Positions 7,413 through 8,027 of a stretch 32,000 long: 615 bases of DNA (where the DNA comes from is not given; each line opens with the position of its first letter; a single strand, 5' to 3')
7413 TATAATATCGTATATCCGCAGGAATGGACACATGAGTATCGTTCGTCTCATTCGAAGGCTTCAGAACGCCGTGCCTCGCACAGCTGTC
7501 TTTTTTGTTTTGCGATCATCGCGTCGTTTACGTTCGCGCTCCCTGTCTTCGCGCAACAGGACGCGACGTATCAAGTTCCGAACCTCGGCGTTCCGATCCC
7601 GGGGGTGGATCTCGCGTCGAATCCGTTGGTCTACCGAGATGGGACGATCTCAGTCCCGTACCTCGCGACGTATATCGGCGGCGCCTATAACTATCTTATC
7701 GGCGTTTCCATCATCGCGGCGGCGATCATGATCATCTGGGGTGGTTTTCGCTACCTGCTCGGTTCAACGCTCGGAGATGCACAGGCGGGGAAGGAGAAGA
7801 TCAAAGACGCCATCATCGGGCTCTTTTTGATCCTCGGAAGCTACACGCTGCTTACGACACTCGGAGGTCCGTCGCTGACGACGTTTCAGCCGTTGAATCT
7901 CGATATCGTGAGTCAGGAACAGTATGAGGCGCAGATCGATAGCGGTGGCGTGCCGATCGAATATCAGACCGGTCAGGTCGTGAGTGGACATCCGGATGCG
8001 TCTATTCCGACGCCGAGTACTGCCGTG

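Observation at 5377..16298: Three paralogous 'pilin anchor + exo-enzyme' fusions with a DsbA, a PD40 propeller and a giant tail-anchored protein: candidate undescribed envelope system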

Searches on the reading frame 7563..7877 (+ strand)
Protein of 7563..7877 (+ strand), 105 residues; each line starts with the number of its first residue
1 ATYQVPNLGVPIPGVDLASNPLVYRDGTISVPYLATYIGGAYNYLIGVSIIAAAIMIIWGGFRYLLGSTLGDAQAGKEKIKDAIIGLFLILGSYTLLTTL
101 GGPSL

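Call 30: search_protein_representatives(alignment_id=A2)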
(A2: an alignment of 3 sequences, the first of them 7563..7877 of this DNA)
Query: 3 sequences, 104 profile positions. Proteins with E-value up to 0.001 (for the whole library): 14254; up to 1e-10: 1570; up to 1e-30: 17. The best 150 are listed.
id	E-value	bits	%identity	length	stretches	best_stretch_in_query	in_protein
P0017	8.7e-49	179.9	-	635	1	1-103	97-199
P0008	6.9e-44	164.1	-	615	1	1-103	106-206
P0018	1.5e-33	130.9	-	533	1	4-102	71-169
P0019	2.0e-33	130.5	-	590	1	4-102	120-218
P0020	2.5e-33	130.2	-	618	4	35-103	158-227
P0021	5.0e-33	129.2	-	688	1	3-101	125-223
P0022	2.4e-32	127.0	-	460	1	3-102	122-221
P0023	1.0e-31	125.1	-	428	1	4-102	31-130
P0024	1.9e-31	124.1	-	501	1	3-103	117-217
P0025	2.7e-31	123.6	-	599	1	2-102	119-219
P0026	3.0e-31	123.5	-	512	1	7-103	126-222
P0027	5.2e-31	122.7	-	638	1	3-102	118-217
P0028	6.1e-31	122.5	-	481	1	4-103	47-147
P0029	7.9e-31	122.2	-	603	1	5-102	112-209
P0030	9.8e-31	121.9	-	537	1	3-102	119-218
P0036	2.3e-30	120.6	-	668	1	4-102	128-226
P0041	4.6e-30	119.7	-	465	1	3-103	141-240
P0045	6.9e-30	119.1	-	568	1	3-102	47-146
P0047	7.5e-30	119.0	-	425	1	5-103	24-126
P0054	2.1e-29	117.6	-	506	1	5-103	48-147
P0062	3.7e-29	116.8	-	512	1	3-102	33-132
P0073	1.5e-28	114.9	-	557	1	2-102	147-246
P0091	1.4e-27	111.7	-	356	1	4-103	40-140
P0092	1.5e-27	111.6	-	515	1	2-103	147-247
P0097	3.1e-27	110.6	-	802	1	3-103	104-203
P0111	7.2e-27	109.5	-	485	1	1-102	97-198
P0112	8.9e-27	109.1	-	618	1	3-103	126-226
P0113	9.9e-27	109.0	-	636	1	3-103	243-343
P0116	1.1e-26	108.9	-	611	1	4-103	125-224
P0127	2.7e-26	107.6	-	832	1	2-103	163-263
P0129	3.0e-26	107.5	-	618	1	3-102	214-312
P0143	9.5e-26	105.8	-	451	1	3-102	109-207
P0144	1.1e-25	105.6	-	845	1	3-103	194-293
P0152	2.0e-25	104.8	-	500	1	4-102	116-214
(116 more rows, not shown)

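Call 34: search_protein_families(library=pfam, proteins=[P0112, P0036, P0062, P0152, P0092, P0116, P0144, P0127, P0113, P0097], max_evalue=0.01)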
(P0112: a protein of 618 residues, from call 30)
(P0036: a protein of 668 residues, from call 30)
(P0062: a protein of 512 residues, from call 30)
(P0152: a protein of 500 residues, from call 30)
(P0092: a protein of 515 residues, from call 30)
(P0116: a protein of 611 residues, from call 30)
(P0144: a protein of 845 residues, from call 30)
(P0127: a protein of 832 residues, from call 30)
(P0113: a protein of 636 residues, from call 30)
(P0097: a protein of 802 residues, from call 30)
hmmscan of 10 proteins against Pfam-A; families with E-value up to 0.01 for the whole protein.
P0112 (618 aa): 1 family
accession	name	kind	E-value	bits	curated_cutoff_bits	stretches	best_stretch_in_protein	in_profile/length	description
PF18895.5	T4SS_pilin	-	0.0012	19.4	26.6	1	160-221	9-70/71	Type IV secretion system pilin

P0036 (668 aa): 2 families
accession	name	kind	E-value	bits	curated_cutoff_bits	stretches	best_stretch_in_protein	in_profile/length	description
PF18895.5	T4SS_pilin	-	0.00017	22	26.6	1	161-221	9-69/71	Type IV secretion system pilin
PF00877.26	NLPC_P60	-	0.00093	19.6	23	1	429-518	12-74/105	NlpC/P60 family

P0062 (512 aa): 1 family
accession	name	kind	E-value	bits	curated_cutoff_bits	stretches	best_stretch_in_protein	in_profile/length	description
PF18895.5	T4SS_pilin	-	5.2e-06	26.9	26.6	1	62-127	4-69/71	Type IV secretion system pilin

P0152 (500 aa): 1 family
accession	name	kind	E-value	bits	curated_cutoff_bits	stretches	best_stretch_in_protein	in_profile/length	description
PF18895.5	T4SS_pilin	-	5.9e-08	33.1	26.6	1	149-211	9-71/71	Type IV secretion system pilin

P0092 (515 aa): 0 families

P0116 (611 aa): 3 families
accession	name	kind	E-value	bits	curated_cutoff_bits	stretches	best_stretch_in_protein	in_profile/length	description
PF03781.23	FGE-sulfatase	-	1.2e-08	35.4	23.3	1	337-409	74-157/255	Sulfatase-modifying factor enzyme 1-like domain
PF18895.5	T4SS_pilin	-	1.7e-06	28.4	26.6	1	156-219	7-70/71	Type IV secretion system pilin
PF04956.18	TrbC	-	0.0096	16.6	27.9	1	155-220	38-98/98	TrbC/VIRB2 pilin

P0144 (845 aa): 3 families
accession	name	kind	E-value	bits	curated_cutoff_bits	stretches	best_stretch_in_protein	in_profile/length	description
PF13529.12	Peptidase_C39_2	-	9.3e-09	36.4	24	1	388-525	13-141/143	Peptidase_C39 like family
PF18895.5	T4SS_pilin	-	0.0061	17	26.6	0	229-285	11-67/71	Type IV secretion system pilin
PF22237.3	SO2946-like_C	-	0.0074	16.7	27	0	522-576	102-157/163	SO2946-like, C-terminal domain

P0127 (832 aa): 2 families
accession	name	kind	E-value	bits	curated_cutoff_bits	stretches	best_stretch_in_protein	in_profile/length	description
PF13529.12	Peptidase_C39_2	-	2.2e-11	45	24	1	313-498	2-141/143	Peptidase_C39 like family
PF18895.5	T4SS_pilin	-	0.0072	16.8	26.6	0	197-258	9-70/71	Type IV secretion system pilin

P0113 (636 aa): 1 family
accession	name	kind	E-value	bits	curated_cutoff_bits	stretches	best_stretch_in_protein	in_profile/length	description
PF18895.5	T4SS_pilin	-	1.2e-05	25.7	26.6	1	279-339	11-71/71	Type IV secretion system pilin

P0097 (802 aa): 2 families
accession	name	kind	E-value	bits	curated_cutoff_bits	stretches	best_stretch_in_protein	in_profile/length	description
PF18895.5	T4SS_pilin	-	5.8e-06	26.7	26.6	1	136-197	8-69/71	Type IV secretion system pilin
PF20228.3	DUF6587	-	0.0039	18.3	27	0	177-217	5-43/82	Family of unknown function (DUF6587)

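Call 35: search_protein_families(library=pfam, proteins=[P0091, P0020, P0041, P0045, P0047, P0073, P0054, P0129, P0143, P0111], max_evalue=0.01)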
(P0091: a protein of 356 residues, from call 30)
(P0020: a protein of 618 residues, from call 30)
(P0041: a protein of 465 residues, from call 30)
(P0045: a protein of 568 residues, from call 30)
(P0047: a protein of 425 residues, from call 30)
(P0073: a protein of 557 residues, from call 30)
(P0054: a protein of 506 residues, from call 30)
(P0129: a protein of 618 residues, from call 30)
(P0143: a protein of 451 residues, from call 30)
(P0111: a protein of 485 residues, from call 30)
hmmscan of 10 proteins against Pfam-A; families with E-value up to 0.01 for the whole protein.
P0091 (356 aa): 3 families
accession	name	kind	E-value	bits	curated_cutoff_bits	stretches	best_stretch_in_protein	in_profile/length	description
PF01832.25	Glucosaminidase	-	3.7e-15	57.1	30.2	1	208-352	2-120/123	Mannosyl-glycoprotein endo-beta-N-acetylglucosaminidase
PF13406.11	SLT_2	-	9.6e-06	25.4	24.3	1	171-238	39-105/292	Transglycosylase SLT domain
PF18895.5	T4SS_pilin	-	0.00037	20.9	26.6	1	74-134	9-69/71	Type IV secretion system pilin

P0020 (618 aa): 5 families
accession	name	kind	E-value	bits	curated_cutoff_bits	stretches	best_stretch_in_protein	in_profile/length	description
PF01464.25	SLT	-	1.5e-21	76.5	21.3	1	479-579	2-107/117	Transglycosylase SLT domain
PF18895.5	T4SS_pilin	-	3.1e-15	56.4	26.6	3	264-328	6-69/71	Type IV secretion system pilin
PF08592.16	Anthrone_oxy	-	7.3e-05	23.4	27.3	0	278-345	12-75/106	Anthrone oxygenase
PF19258.4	KxYKxGKxW_sig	-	0.00038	20.8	23.6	0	413-428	12-27/41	KxYKxGKxW signal peptide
PF19733.4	DUF6223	-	0.0019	18.9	27.4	0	276-329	7-59/98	Family of unknown function (DUF6223)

P0041 (465 aa): 2 families
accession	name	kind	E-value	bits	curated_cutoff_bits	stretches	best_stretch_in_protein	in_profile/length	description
PF01464.25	SLT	-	3.3e-09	36.8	21.3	1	286-400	4-107/117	Transglycosylase SLT domain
PF18895.5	T4SS_pilin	-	2.7e-05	24.6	26.6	1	172-235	7-70/71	Type IV secretion system pilin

P0045 (568 aa): 1 family
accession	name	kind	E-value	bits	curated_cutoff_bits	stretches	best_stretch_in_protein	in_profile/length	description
PF18895.5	T4SS_pilin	-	0.00066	20.1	26.6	1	81-142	9-70/71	Type IV secretion system pilin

P0047 (425 aa): 1 family
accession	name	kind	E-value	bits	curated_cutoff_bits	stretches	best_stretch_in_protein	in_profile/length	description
PF18895.5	T4SS_pilin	-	2.8e-06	27.7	26.6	1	60-121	9-70/71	Type IV secretion system pilin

P0073 (557 aa): 1 family
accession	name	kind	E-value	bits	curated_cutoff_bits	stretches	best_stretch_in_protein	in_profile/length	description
PF18895.5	T4SS_pilin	-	1.6e-06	28.5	26.6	1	179-242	7-70/71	Type IV secretion system pilin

P0054 (506 aa): 1 family
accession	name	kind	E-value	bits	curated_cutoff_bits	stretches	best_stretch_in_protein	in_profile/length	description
PF18895.5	T4SS_pilin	-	9.4e-05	22.9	26.6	1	84-134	12-62/71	Type IV secretion system pilin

P0129 (618 aa): 0 families

P0143 (451 aa): 2 families
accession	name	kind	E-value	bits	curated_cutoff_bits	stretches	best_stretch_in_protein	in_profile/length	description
PF01510.30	Amidase_2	-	1.2e-22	81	26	1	282-417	4-130/131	N-acetylmuramoyl-L-alanine amidase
PF18895.5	T4SS_pilin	-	4e-07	30.4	26.6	1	142-202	9-69/71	Type IV secretion system pilin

P0111 (485 aa): 1 family
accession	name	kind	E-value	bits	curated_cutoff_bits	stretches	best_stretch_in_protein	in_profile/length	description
PF18895.5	T4SS_pilin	-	1.3e-05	25.6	26.6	1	138-194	15-70/71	Type IV secretion system pilin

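Call 45: find_related_loci(query=A2, collection=genome_contigs, flank=10000)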
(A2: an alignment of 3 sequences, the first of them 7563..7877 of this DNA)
Query A2 (105 aa) in genome_contigs; peptide patterns used: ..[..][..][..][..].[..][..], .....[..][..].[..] (x = any residue, [..] = any of these).
97 stretches matched a pattern; 2 encode a relative of the query (tblastn E <= 1e-3); 2 distinct loci.
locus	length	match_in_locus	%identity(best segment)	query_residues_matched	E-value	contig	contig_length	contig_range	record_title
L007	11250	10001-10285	54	6-101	6e-28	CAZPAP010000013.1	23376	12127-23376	MAG TPA_asm: uncultured Gammaproteobacteria bacterium isolate SRP302447_co2_106 genome assembly, contig: NODE_6063_lengt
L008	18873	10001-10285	48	8-105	3e-26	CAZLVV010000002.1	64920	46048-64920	MAG TPA_asm: uncultured Gammaproteobacteria bacterium isolate binchicken_co246_359 genome assembly, contig: NODE_503_len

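Call 59: search_solved_structures(query=A5, max_evalue=10, show_alignments=3)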
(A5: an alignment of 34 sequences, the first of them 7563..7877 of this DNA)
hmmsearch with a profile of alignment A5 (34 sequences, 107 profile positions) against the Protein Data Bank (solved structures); distinct sequences matched with E-value up to 10: 4.
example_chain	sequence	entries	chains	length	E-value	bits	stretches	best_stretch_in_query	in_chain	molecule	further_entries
8wd9_C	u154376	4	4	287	0.46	13.7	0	53-104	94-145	Probable dipeptide-transport integral membrane protein ABC transporter DppC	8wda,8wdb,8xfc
1h2s_B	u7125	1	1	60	3.5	10.9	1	47-93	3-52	SENSORY RHODOPSIN II TRANSDUCER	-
7zcm_B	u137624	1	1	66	3.5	10.9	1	47-93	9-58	Sensory rhodopsin II transducer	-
8c7p_A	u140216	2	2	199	3.9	10.7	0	33-62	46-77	Cobalamin ABC transporter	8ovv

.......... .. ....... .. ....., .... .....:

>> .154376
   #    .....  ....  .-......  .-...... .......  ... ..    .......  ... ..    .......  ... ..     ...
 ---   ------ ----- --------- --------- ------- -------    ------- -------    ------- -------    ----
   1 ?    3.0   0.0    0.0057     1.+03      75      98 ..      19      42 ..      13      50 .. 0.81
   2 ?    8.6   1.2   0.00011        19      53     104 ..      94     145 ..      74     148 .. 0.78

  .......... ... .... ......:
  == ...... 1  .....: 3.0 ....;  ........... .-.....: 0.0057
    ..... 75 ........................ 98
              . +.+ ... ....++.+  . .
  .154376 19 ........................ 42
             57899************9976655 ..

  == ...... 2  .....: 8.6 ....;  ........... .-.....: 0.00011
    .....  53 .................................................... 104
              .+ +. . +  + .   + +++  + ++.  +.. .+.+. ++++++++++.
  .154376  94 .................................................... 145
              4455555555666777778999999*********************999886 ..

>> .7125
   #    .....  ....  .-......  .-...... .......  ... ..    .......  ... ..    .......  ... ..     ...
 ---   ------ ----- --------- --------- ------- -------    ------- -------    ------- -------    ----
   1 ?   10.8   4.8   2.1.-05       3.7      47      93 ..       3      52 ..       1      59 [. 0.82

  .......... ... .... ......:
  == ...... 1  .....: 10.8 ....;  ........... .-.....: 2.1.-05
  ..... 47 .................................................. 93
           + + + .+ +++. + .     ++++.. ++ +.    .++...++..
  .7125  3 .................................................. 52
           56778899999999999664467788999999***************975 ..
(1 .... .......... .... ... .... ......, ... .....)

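Call 64: find_encoding_contigs(protein=P0144, flank=10000, max_places=2)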
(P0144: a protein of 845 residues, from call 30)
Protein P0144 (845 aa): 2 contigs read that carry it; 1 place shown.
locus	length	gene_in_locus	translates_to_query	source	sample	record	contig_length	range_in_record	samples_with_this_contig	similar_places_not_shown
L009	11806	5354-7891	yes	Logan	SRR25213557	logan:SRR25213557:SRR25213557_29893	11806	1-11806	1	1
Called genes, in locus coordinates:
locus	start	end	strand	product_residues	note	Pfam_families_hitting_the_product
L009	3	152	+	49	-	?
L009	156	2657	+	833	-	PF02861:Clp_N, PF23569:NBD_SMAX1, PF00004:AAA, PF17871:AAA_lid_9, PF00158:Sigma54_activat, PF07724:AAA_2, PF07728:AAA_5, PF10431:ClpB_D2-small, +12 more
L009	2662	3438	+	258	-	-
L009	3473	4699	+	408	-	-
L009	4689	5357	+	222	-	PF13098:Thioredoxin_2 (weak), PF13462:Thioredoxin_4, PF01323:DSBA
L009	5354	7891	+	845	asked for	PF13529:Peptidase_C39_2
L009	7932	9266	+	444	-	PF18073:Zn_ribbon_LapB, PF23442:DUF7125 (weak), PF03796:DnaB_C (faint), PF06745:ATPase, PF13481:AAA_25, PF25199:nSTAND_NTPase5 (weak), PF13541:ChlI, PF05362:Lon_C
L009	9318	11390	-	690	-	PF17191:RecG_wedge, PF01336:tRNA_anti-codon (weak), PF04851:ResIII, PF00270:DEAD, PF00271:Helicase_C, PF19833:RecG_dom3_C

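Call 65: find_encoding_contigs(protein=P0152, flank=10000, max_places=2)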
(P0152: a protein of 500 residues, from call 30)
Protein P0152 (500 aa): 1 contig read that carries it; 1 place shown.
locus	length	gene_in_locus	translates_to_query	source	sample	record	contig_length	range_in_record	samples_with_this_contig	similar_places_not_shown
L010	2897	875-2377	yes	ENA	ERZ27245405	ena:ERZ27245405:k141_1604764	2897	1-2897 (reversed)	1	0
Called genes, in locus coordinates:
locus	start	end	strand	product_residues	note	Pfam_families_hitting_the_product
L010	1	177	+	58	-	?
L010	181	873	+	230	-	PF13462:Thioredoxin_4, PF01323:DSBA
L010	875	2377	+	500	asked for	PF18895:T4SS_pilin (weak)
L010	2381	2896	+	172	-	?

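Call 66: find_encoding_contigs(protein=P0020, flank=10000, max_places=2)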
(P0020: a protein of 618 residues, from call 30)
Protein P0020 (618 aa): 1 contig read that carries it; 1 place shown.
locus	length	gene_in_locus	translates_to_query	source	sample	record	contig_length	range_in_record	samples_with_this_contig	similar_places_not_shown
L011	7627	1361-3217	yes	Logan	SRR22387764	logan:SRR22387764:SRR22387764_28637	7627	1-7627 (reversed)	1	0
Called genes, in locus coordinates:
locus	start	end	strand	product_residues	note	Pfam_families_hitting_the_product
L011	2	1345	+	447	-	?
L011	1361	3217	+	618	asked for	PF18895:T4SS_pilin (faint), PF01464:SLT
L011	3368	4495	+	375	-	PF26549:Tricorn_N (faint), PF26550:Tricorn_2nd (faint), PF25174:Beta-prop_THOC3 (faint), PF23381:Beta-prop_IFT122_1st (faint)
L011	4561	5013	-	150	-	PF01424:R3H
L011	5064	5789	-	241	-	PF02096:60KD_IMP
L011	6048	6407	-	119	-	PF00825:Ribonuclease_P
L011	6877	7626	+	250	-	?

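Call 69: search_protein_families(library=pfam, alignment_id=A5, max_evalue=0.01)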
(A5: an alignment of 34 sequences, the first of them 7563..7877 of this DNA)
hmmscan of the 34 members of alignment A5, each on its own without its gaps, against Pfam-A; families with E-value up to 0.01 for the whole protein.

A. member 1, window:7563-7877:+ (105 aa): 2 families
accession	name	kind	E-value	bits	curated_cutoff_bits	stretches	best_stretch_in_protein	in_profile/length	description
PF18895.5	T4SS_pilin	-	1.2e-08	35.4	26.6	1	35-96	6-67/71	Type IV secretion system pilin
PF04956.18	TrbC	-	0.0018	18.8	27.9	1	41-100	44-98/98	TrbC/VIRB2 pilin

B. families by the number of members that match (of 34 scanned): 6 families
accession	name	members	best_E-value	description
PF18895.5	T4SS_pilin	33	1.2e-08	Type IV secretion system pilin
PF04956.18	TrbC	5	4.6e-05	TrbC/VIRB2 pilin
PF23396.1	DUF7103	4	0.0013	Family of unknown function (DUF7103)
PF13491.11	FtsK_4TM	2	0.0033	4TM region of DNA translocase FtsK/SpoIIIE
PF10639.15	TMEM234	1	0.0028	Putative transmembrane family 234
PF17909.6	Htr2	1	0.007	Htr2 transmembrane domain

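Call 71: search_protein_families(library=pfam, proteins=[L011:2-1345:+, L011:3368-4495:+, L011:6877-7626:+, L009:2662-3438:+, L009:3473-4699:+], max_evalue=0.01)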
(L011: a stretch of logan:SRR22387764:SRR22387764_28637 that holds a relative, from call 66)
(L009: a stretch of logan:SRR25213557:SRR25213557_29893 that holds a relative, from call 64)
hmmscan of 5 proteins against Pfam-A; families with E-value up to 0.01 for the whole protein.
L011:2-1345:+ (447 aa): 4 families
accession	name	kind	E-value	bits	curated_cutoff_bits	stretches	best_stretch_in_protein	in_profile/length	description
PF04480.18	DUF559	-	7.7e-36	122.7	20.6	1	23-129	3-109/109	Protein of unknown function (DUF559)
PF18741.7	MTES_1575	-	7.6e-07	29.6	38.2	1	49-128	11-96/96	REase_MTES_1575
PF18895.5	T4SS_pilin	-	1.5e-06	28.6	26.6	1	216-271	17-71/71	Type IV secretion system pilin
PF00877.26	NLPC_P60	-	1.7e-05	25.2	23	1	334-431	3-93/105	NlpC/P60 family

L011:3368-4495:+ (375 aa): 3 families
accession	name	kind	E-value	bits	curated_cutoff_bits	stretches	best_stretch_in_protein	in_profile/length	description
PF25174.1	Beta-prop_THOC3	-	3.8e-07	29.8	305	0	237-309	92-160/272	THOC3 beta-propeller domain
PF08662.17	eIF2A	-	0.0074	16.6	20.5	0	73-164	30-121/194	Eukaryotic translation initiation factor eIF2A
PF07676.18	PD40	-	0.0082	16.5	20.9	0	145-159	10-24/38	WD40-like Beta Propeller Repeat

L011:6877-7626:+ (250 aa): 8 families
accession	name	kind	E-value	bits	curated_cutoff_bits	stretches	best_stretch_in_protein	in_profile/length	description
PF00308.24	Bac_DnaA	-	2.1e-41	142.2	23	1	145-250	1-107/162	Bacterial DnaA ATPAse domain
PF11638.13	DnaA_N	-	7.8e-12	45.2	24.6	1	30-92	1-64/65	DnaA N-terminal domain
PF01695.23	IstB_IS21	-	1.3e-10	41.6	24.1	1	181-249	95-162/238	IstB-like ATP binding protein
PF01637.24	ATPase_2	-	0.00016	22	33.2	1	178-226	20-68/225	ATPase domain predominantly from Archaea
PF13173.12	AAA_14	-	0.00035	21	27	1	180-250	4-72/129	AAA domain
PF00004.35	AAA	-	0.00072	20.4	21.2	1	182-249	2-66/131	ATPase family associated with various cellular activities (AAA)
PF25201.1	nSTAND6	-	0.003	18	27.7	1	179-222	19-63/148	Novel STAND NTPase 6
PF13191.12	AAA_16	-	0.0095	16.9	32.6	0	177-235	24-91/167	AAA ATPase domain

L009:2662-3438:+ (258 aa): 0 families

L009:3473-4699:+ (408 aa): 1 family
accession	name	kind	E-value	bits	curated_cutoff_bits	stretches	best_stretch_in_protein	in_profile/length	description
PF07676.18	PD40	-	0.0048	17.3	20.9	0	275-288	14-27/38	WD40-like Beta Propeller Repeat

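Call 88: search_protein_families(library=phrogs, proteins=[P0152, P0113, P0112, P0045, P0097], max_evalue=0.01)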
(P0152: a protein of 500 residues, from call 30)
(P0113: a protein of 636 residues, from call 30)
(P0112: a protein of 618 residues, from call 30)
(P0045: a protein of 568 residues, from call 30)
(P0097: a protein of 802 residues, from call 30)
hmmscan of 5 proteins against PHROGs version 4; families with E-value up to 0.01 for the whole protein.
P0152 (500 aa): 0 families

P0113 (636 aa): 1 family
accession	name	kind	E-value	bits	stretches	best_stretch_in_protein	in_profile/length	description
phrog_3201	-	tail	0.0004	19.1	1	374-429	2003-2059/2408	tail fiber protein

P0112 (618 aa): 0 families

P0045 (568 aa): 0 families

P0097 (802 aa): 0 families

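Call 99: find_related_loci(query=A7, collection=metagenome_contigs, flank=10000)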
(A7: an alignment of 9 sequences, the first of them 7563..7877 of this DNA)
Query A7 (105 aa) in metagenome_contigs; peptide patterns used: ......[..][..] (x = any residue, [..] = any of these).
103 stretches matched a pattern; 17 encode a relative of the query (tblastn E <= 1e-3); 17 distinct loci.
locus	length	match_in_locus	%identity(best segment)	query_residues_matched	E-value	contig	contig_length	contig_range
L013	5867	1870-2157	56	5-101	5e-31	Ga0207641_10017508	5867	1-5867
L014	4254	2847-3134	56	5-101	5e-31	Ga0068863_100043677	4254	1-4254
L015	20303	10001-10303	49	1-102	3e-30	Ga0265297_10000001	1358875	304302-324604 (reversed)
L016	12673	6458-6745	55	5-101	4e-30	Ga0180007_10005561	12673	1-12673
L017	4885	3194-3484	53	5-101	3e-29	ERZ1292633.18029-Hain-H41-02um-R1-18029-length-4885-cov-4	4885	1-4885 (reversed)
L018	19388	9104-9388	47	5-100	5e-27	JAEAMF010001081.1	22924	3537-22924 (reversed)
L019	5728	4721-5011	49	2-100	8e-27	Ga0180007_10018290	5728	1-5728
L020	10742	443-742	49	1-101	1e-26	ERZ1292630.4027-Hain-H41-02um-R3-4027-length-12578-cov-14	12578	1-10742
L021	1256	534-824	48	4-101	4e-26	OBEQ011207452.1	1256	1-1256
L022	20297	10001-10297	47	1-100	9e-26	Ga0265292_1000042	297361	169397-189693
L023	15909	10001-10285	51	6-101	8e-26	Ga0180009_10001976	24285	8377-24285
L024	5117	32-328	47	1-100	1e-25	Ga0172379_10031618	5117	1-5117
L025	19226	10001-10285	48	8-105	1e-25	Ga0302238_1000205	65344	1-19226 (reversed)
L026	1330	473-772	50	4-105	3e-22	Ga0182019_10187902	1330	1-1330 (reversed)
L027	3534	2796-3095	50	4-105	4e-22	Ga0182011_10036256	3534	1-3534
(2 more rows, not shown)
